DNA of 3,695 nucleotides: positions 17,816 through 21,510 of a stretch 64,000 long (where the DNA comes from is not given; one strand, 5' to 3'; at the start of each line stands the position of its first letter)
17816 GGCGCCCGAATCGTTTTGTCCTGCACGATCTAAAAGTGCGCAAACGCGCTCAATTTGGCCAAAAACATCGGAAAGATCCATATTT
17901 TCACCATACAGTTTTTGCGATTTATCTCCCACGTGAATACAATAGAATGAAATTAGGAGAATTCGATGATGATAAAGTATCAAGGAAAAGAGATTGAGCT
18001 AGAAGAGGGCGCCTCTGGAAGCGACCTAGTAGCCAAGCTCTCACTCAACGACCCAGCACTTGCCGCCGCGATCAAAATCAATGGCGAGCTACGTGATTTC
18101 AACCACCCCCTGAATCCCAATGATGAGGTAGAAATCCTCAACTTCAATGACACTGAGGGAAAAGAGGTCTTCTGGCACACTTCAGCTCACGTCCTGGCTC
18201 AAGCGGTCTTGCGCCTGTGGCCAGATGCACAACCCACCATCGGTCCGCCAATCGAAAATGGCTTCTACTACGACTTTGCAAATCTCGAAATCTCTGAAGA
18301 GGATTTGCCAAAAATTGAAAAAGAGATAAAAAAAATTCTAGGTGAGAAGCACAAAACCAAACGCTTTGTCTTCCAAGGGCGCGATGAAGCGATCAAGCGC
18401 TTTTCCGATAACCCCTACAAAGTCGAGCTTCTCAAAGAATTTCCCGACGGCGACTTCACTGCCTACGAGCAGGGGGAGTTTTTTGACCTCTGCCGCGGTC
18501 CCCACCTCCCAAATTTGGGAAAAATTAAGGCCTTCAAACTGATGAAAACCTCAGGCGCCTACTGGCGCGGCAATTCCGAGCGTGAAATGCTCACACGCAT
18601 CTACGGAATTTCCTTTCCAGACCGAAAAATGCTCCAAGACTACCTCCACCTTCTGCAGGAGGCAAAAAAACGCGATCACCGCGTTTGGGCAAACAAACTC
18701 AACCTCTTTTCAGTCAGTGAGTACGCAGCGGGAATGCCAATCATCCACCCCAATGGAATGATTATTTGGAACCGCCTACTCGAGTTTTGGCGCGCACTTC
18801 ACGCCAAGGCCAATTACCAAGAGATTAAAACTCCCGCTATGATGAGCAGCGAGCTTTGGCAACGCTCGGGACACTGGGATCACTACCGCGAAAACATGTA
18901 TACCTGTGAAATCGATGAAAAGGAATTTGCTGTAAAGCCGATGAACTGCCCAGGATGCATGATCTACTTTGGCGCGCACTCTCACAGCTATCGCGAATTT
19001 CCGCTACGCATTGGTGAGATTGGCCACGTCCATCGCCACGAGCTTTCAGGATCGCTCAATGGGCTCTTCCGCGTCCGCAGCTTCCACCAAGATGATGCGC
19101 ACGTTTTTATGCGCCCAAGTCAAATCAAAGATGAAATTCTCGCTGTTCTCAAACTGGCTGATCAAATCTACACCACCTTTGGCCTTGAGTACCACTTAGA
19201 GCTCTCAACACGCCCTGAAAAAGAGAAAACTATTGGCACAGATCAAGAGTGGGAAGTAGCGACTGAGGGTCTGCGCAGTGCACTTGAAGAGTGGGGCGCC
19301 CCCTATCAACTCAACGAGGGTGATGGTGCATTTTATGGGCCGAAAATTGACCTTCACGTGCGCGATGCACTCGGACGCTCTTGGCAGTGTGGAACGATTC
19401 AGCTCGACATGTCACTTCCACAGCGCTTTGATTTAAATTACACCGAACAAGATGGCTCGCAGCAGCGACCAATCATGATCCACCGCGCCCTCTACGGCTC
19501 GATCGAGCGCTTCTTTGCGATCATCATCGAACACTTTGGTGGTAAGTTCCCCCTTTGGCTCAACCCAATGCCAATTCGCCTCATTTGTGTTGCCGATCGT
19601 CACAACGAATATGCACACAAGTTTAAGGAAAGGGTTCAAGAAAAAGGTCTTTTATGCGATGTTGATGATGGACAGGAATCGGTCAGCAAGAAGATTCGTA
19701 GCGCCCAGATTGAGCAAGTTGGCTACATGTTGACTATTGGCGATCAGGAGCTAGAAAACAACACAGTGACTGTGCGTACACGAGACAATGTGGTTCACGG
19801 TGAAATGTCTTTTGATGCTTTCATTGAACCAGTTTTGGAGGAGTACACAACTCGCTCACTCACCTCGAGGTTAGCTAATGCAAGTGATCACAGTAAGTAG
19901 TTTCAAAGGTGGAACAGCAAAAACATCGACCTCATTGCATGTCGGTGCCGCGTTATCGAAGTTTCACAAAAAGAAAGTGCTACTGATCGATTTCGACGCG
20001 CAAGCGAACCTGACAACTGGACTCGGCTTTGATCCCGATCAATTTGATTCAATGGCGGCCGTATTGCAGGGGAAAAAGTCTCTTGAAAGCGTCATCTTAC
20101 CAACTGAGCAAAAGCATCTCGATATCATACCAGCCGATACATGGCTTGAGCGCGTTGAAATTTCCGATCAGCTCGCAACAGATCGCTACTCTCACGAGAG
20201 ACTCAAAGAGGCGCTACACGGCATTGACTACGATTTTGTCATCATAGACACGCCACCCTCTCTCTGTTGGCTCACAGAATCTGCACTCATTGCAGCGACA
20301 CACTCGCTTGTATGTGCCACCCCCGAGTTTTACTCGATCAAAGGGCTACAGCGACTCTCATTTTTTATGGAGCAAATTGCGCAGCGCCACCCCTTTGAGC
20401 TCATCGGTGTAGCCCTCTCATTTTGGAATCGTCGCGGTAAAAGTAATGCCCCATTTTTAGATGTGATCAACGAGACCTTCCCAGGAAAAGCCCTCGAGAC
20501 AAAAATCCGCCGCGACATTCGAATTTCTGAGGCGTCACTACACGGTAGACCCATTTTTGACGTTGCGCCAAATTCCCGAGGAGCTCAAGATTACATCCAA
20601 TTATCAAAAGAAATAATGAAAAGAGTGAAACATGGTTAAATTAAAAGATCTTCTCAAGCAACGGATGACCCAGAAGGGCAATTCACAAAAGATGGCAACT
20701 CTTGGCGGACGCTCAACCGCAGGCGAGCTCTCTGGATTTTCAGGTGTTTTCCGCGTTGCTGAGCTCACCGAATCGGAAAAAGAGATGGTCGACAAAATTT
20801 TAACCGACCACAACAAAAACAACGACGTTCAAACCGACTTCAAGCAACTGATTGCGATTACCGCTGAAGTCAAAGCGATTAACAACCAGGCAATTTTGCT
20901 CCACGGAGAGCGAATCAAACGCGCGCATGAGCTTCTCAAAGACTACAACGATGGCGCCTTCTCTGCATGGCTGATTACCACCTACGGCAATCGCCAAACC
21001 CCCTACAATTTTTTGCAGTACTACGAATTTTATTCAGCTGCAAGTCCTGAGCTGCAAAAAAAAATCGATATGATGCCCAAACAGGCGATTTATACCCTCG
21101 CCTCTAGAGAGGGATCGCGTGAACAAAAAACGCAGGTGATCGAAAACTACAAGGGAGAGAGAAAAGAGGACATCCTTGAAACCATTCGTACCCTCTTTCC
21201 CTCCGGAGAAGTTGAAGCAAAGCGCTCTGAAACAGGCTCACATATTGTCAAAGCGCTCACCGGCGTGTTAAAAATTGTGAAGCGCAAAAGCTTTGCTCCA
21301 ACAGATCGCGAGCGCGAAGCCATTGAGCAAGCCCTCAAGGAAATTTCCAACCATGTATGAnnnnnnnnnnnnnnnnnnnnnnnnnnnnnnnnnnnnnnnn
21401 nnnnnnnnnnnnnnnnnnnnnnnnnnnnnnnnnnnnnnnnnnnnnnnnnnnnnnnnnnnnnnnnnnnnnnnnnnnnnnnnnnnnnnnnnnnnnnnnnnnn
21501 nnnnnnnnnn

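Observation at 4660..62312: Hyper-abundant word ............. in genes and spacers, with an uptake-signal-like (DUS/USS-like) distribution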

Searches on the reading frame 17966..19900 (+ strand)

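Call 14: search_protein_families(library=ncbifam, proteins=[window:17966-19900:+], max_evalue=0.00001)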
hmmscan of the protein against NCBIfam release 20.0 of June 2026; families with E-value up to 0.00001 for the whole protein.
window:17966-19900:+ (644 aa): 10 families
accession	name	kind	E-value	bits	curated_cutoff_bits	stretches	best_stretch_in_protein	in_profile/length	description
TIGR00418.1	thrS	equivalog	2.2e-197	657.4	383.65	1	70-625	1-563/565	threonine--tRNA ligase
NF003068.0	PRK03991.1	equivalog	1.8e-58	198.3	484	1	260-629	222-594/613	threonine--tRNA ligase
TIGR00442.1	hisS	equivalog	3.6e-23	82.2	286.75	2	256-423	5-169/406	histidine--tRNA ligase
NF003211.1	PRK04173.1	equivalog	2.5e-20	72.8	312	1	325-422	167-265/454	glycine--tRNA ligase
TIGR00408.1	proS_fam_I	equivalog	2.9e-19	69.4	437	2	254-431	27-209/475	proline--tRNA ligase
NF006625.0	PRK09194.1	equivalog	2.2e-18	66.5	558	2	253-409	35-192/559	proline--tRNA ligase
NF008979.1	PRK12325.1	exception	6.1e-17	61.6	550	1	226-383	7-165/437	proline--tRNA ligase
TIGR00389.1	glyS_dimeric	equivalog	1.5e-15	56.7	243.3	0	527-611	464-549/565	glycine--tRNA ligase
NF011500.0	PRK14938.1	equivalog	2.6e-14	53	362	1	527-622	267-362/387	Ser-tRNA(Thr) hydrolase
TIGR00409.1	proS_fam_II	equivalog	3.7e-11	42.6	306.7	1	282-408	64-191/568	proline--tRNA ligase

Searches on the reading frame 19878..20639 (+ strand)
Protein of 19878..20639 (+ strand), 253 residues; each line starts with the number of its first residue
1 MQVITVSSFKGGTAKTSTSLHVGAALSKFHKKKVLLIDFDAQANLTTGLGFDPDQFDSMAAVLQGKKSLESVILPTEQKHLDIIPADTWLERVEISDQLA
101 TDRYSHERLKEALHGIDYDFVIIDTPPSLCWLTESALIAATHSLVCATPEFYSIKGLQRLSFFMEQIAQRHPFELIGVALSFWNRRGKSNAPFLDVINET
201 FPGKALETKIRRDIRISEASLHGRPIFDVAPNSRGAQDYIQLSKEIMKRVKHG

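Call 14: search_protein_families(library=ncbifam, proteins=[window:19878-20639:+], max_evalue=0.00001)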
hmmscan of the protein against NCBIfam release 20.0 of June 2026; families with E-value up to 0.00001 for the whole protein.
window:19878-20639:+ (253 aa): 14 families
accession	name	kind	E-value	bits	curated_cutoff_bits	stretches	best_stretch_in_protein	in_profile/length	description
TIGR03453.1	partition_RepA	equivalog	8.3e-28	97.3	348.45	1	1-233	104-357/387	plasmid partitioning protein RepA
TIGR01969.1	minD_arch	subfamily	3e-25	88.8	201.75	1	3-248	2-232/251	cell division ATPase MinD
TIGR03371.1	cellulose_yhjQ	equivalog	5.4e-20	71.9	157.85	1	1-246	1-241/246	cellulose biosynthesis protein BcsQ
NF010443.0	PRK13869.1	subfamily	1.8e-17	63.2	446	1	1-159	121-293/405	plasmid-partitioning protein RepA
NF041546.1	ParA_partition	equivalog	6.4e-16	58.5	180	2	3-55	1-52/203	ParA family partition ATPase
NF041283.1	PrgP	equivalog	1.4e-15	57.4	400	1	2-194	3-205/297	ParA superfamily DNA segregation protein PrgP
TIGR01968.1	minD_bact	equivalog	1.2e-14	54.3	212.9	1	2-176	2-169/261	septum site-determining protein MinD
NF008079.0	PRK10818.1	equivalog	1.8e-10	40.6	508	1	2-160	3-156/270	septum site-determining protein MinD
TIGR03018.1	pepcterm_TyrKin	hypoth_equivalog_domain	4.3e-10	39.3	230.65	1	2-139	36-169/207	XrtA-associated tyrosine autokinase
NF010259.0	PRK13705.1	equivalog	8.8e-10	38.1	725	1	2-236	107-358/388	plasmid-partitioning protein SopA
TIGR01007.1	eps_fam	subfamily_domain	2.7e-09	36.9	108.05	1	2-140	18-149/204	polysaccharide biosynthesis tyrosine autokinase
NF047398.1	AAA_KGGVGR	domain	1.7e-08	35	90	1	1-160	2-185/190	KGGVGR-motif variant AAA ATPase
NF008568.0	PRK11519.1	equivalog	4e-08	31.9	1068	1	4-167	529-683/720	tyrosine-protein kinase Wzc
NF007350.0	PRK09841.1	equivalog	1.5e-06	26.6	1248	1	13-148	543-672/726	tyrosine-protein kinase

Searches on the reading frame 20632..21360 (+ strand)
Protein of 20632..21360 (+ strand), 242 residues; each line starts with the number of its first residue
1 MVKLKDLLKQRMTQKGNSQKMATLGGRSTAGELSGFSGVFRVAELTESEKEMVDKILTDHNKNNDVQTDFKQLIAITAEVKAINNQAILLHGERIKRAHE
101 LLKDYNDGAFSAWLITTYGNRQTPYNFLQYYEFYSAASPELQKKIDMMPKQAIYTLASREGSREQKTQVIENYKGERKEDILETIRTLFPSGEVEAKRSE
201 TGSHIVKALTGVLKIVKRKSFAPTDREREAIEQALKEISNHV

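Call 14: search_protein_families(library=ncbifam, proteins=[window:20632-21360:+], max_evalue=0.00001)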
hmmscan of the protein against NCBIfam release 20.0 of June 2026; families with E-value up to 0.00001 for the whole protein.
window:20632-21360:+ (242 aa): 0 families

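Call 31: search_protein_families(library=pfam, proteins=[window:20632-21360:+], max_evalue=0.01)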
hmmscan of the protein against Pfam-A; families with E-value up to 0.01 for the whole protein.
window:20632-21360:+ (242 aa): 2 families
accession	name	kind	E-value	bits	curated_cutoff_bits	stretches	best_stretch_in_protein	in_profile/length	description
PF03677.18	UPF0137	-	1e-77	261.6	34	1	1-238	1-237/237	Uncharacterised protein family (UPF0137)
PF23671.1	HTH_70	-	0.0029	18.1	27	0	44-69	3-28/71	HTH 3-helical bundle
